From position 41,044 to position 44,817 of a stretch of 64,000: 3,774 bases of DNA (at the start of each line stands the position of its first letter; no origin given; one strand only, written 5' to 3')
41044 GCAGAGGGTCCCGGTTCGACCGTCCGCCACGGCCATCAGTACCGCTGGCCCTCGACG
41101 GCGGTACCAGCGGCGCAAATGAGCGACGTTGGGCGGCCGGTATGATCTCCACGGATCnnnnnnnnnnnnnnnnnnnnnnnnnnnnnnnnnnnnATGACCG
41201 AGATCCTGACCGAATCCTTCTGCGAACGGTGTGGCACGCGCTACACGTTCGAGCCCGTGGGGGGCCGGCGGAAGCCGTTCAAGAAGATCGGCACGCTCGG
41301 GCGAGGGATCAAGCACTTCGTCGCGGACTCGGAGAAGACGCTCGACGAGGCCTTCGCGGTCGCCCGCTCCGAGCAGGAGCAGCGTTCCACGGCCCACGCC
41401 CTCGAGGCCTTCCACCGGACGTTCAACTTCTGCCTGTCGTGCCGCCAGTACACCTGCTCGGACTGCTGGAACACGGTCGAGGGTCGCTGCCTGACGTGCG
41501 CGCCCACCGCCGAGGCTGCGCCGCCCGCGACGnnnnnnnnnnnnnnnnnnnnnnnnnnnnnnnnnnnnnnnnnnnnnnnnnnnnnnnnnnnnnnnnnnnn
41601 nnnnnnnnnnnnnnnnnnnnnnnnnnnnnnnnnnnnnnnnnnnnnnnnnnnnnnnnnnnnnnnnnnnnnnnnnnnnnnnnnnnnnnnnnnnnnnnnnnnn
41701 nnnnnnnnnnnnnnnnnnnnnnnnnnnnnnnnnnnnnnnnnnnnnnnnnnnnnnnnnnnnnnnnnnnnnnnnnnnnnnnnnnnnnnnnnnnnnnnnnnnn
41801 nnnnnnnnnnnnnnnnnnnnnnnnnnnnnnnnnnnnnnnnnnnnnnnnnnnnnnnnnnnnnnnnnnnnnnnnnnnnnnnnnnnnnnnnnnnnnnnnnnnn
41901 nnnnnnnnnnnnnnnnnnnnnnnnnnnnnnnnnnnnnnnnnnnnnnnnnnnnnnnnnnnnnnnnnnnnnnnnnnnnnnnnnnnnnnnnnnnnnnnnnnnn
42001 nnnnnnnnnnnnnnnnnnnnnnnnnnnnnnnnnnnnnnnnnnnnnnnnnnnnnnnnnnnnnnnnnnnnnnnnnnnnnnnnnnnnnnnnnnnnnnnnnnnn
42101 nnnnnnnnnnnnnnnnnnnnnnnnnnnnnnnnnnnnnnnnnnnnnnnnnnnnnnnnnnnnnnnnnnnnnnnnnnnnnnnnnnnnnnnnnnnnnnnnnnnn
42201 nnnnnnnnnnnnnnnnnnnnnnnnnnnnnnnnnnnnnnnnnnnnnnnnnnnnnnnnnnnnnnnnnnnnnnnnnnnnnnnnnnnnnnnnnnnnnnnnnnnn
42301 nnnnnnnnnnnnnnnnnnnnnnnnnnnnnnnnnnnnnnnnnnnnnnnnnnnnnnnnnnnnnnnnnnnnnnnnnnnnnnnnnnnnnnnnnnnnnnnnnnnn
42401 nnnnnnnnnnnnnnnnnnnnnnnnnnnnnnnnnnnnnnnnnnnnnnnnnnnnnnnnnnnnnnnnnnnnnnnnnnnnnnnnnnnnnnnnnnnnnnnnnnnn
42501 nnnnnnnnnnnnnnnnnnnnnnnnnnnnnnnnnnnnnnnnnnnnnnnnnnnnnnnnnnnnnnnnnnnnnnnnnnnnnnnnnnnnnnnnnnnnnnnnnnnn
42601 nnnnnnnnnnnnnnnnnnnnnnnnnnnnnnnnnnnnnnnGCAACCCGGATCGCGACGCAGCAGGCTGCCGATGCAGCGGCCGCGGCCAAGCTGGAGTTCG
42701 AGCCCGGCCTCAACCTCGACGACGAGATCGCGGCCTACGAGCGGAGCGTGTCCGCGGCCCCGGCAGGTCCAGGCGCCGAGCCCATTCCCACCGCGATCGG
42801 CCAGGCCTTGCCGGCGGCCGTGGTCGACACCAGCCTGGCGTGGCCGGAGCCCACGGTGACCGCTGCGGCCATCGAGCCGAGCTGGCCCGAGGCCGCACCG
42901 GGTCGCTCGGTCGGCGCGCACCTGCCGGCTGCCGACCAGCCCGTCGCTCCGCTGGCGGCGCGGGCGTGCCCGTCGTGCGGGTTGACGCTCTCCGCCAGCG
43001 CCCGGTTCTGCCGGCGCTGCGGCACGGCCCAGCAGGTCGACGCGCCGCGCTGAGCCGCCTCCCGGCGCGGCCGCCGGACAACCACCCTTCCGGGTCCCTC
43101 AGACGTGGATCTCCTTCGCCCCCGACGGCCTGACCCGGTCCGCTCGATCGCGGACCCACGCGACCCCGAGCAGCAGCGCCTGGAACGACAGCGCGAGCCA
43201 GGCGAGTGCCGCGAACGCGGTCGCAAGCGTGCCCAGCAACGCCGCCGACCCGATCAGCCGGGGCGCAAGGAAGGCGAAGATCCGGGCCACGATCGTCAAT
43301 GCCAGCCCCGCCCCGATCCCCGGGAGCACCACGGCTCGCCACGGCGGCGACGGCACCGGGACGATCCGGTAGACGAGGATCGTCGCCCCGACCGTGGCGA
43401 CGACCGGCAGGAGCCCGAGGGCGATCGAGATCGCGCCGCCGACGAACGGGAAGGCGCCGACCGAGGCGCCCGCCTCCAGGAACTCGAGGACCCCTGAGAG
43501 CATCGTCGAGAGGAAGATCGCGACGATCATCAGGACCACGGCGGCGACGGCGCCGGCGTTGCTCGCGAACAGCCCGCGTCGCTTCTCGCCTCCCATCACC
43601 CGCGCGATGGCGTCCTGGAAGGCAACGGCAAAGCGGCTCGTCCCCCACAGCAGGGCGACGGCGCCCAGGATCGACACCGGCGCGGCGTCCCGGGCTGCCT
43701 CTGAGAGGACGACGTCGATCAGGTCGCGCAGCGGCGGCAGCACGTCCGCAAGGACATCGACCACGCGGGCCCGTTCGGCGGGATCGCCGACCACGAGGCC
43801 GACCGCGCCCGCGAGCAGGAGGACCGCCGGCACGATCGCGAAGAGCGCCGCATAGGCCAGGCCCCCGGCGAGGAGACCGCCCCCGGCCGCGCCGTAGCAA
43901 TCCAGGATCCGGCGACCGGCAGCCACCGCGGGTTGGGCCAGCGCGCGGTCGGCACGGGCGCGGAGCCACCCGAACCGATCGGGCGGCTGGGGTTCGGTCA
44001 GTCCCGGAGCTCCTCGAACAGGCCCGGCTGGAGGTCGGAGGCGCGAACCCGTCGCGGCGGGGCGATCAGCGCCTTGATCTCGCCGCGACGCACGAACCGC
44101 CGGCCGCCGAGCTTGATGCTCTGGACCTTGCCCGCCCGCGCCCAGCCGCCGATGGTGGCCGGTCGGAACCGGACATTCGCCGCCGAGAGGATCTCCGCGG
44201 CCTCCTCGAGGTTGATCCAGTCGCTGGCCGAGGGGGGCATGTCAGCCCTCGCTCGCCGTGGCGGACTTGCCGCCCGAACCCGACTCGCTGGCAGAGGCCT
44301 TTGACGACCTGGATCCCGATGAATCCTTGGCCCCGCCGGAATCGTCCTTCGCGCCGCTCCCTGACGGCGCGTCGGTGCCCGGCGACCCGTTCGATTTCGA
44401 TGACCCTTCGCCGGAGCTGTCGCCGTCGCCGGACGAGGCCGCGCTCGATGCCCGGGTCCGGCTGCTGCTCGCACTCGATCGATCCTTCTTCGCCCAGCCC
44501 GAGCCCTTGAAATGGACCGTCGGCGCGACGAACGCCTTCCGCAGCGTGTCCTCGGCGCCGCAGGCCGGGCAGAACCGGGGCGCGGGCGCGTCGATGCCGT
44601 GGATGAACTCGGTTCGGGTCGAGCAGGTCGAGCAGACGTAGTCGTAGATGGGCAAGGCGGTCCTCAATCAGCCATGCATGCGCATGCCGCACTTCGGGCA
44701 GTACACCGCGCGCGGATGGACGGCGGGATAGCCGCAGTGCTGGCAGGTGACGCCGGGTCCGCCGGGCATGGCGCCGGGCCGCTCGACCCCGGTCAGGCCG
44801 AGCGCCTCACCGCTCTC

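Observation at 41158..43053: Zinc-ribbon / 350-residue Ala-Glu-Arg repeat / zinc-ribbon protein transcribed divergently from fhaA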

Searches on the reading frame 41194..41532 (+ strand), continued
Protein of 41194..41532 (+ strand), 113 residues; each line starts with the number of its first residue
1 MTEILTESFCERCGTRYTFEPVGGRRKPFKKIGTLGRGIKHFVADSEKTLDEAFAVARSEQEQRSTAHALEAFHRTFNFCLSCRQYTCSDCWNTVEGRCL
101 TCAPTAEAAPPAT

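Call 67: find_encoding_contigs(protein=P0224, flank=4000, max_places=1)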
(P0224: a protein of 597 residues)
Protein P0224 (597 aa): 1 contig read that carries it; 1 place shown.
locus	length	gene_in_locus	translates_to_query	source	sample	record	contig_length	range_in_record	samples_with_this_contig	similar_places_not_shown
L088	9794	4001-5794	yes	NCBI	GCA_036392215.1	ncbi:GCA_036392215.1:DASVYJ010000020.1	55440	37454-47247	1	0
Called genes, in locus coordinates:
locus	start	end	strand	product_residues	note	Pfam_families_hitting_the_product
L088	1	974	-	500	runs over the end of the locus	PF21922:PBP_dimer_2, PF00905:Transpeptidase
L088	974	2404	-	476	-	PF01098:FTSW_RODA_SPOVE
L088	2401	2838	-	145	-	PF16697:Yop-YscD_cpl, PF00498:FHA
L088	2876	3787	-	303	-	PF12401:FhaA_N, PF16697:Yop-YscD_cpl, PF00498:FHA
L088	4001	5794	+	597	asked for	-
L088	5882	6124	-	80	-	-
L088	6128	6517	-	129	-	PF09723:Zn_ribbon_8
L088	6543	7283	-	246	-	-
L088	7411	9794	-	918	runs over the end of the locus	PF00133:tRNA-synt_1, PF13603:tRNA-synt_1_2 (faint), PF09334:tRNA-synt_1g (weak), PF08264:Anticodon_1, PF10458:Val_tRNA-synt_C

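Call 68: find_encoding_contigs(protein=P0248, flank=4000, max_places=1)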
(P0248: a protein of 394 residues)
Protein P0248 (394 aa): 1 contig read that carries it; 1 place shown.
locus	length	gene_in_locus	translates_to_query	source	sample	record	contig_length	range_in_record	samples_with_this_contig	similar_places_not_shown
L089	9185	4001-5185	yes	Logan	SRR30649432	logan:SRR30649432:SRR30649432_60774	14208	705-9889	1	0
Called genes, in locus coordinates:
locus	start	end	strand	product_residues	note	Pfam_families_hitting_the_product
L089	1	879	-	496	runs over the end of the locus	PF21922:PBP_dimer_2 (faint), PF00905:Transpeptidase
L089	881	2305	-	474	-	PF01098:FTSW_RODA_SPOVE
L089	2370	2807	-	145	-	PF16697:Yop-YscD_cpl, PF00498:FHA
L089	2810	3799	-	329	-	PF12401:FhaA_N, PF16697:Yop-YscD_cpl, PF00498:FHA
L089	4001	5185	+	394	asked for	-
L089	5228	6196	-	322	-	PF03631:Virul_fac_BrkB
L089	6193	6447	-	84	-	PF12728:HTH_17 (faint)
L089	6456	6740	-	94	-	PF09723:Zn_ribbon_8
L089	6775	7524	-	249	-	-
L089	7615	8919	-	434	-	PF21269:TreT_GT1, PF00534:Glycos_transf_1, PF20706:GT4-conflict (weak), PF13692:Glyco_trans_1_4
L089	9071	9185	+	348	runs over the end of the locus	PF00356:LacI, PF00532:Peripla_BP_1, PF13407:Peripla_BP_4, PF13377:Peripla_BP_3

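Call 69: find_encoding_contigs(protein=P0257, flank=4000, max_places=1)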
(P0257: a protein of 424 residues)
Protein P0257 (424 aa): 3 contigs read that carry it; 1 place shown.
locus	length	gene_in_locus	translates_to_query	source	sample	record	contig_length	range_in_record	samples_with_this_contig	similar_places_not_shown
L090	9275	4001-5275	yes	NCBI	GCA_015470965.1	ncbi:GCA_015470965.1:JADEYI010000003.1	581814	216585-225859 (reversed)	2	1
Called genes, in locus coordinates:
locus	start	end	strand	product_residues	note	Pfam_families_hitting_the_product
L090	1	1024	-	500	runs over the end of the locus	PF21922:PBP_dimer_2 (weak), PF00905:Transpeptidase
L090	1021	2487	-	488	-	PF01098:FTSW_RODA_SPOVE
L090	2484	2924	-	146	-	PF16697:Yop-YscD_cpl, PF00498:FHA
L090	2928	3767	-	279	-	PF12401:FhaA_N, PF16697:Yop-YscD_cpl, PF00498:FHA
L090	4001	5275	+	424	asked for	-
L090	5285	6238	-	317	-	PF03631:Virul_fac_BrkB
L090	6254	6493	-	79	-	-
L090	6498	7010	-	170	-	-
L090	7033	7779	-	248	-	-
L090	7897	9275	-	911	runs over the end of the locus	PF00133:tRNA-synt_1, PF13603:tRNA-synt_1_2 (faint), PF09334:tRNA-synt_1g (weak), PF08264:Anticodon_1, PF10458:Val_tRNA-synt_C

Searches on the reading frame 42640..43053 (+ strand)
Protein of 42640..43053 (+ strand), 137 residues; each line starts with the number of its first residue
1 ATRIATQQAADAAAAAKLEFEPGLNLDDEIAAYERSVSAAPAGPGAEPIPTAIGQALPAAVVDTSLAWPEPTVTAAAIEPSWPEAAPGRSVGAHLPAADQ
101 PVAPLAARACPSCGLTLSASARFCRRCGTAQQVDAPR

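Call 3: search_protein_families(library=pfam, proteins=[window:42640-43053:+], max_evalue=1)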
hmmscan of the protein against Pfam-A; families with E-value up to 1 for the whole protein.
window:42640-43053:+ (137 aa): 12 families
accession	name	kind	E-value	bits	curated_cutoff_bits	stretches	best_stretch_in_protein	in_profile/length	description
PF13240.11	Zn_Ribbon_1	-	8.5e-06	25.8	25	1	110-129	2-21/23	zinc-ribbon domain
PF12773.13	DZR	-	3.6e-05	24.3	27.3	1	104-128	21-45/45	Double zinc ribbon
PF13248.11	Zn_ribbon_3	-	0.00012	21.9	27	1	109-129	4-24/26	zinc-ribbon domain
PF24460.1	DUF7575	-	0.00062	19.5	28.5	1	107-130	3-26/28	Domain of unknown function (DUF7575)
PF10571.15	UPF0547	-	0.00081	19.9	29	1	109-128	2-21/26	Uncharacterised protein family UPF0547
PF24463.1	DUF7577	-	0.0034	17.4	28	1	107-129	2-24/27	Domain of unknown function (DUF7577)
PF17032.10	Zn_ribbon_15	-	0.0048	18.1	28.9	1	107-128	52-73/73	zinc-ribbon family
PF08421.16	Methyltransf_13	-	0.022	15.4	31.3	0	99-115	33-49/62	Putative zinc binding domain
PF18912.6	DZR_2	-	0.041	14.1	27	1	107-129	21-44/56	Double zinc ribbon domain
PF09297.16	Zn_ribbon_NUD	-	0.064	13.4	24.8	1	120-133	2-15/32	NADH pyrophosphatase zinc ribbon domain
PF14803.11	Zn_ribbon_Nudix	-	0.3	11.5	25.6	0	122-132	1-11/34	Nudix N-terminal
PF05810.19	NinF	-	0.48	10.8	27.5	1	99-113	6-20/25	NinF protein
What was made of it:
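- Closest known: Pfam PF13240 Zn_Ribbon_1 / PF12773 DZR. Same: The C-terminal CPSCG-x9-CRRCG matches Zn_Ribbon_1 at 25.8 bits (cut-off 25) when the C-terminal fragment is scanned alone (call 3).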

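Call 4: search_protein_families(library=ncbifam, proteins=[window:42640-43053:+], max_evalue=1)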
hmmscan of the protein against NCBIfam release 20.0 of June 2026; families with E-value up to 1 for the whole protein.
window:42640-43053:+ (137 aa): 3 families
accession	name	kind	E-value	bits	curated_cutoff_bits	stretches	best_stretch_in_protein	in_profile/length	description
NF045510.1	4Cys_prefix_kin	domain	0.0042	17.3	24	0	120-129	15-24/26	4-Cys prefix domain-containing protein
NF003161.0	PRK04136.1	equivalog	0.13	11.8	54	1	107-129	14-36/49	50S ribosomal protein L40e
NF005651.0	PRK07418.1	subfamily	0.13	10.4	942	1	69-129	550-615/617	acetolactate synthase large subunit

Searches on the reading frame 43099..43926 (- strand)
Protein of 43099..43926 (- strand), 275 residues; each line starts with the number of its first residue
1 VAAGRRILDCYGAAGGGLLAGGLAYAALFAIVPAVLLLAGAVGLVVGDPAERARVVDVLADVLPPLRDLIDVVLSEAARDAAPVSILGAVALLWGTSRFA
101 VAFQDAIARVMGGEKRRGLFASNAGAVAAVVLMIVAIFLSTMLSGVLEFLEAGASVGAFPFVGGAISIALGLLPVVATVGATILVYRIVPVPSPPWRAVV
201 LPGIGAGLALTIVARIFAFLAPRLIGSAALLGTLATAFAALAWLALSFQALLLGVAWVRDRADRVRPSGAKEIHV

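Call 8: search_protein_families(library=pfam, proteins=[window:43099-43926:-], max_evalue=0.001)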
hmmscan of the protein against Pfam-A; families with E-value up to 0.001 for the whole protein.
window:43099-43926:- (275 aa): 1 family
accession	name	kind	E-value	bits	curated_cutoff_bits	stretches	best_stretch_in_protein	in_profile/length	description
PF03631.20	Virul_fac_BrkB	-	5.7e-33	115.1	33.7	1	17-259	6-253/259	Virulence factor BrkB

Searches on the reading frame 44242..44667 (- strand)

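Call 8: search_protein_families(library=pfam, proteins=[window:44242-44667:-], max_evalue=0.001)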
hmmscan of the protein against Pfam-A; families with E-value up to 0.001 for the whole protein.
window:44242-44667:- (141 aa): 1 family
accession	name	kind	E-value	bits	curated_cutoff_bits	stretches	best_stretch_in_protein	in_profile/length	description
PF09723.15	Zn_ribbon_8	-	1.5e-09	38.1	34.4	1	6-43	2-39/41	Zinc ribbon domain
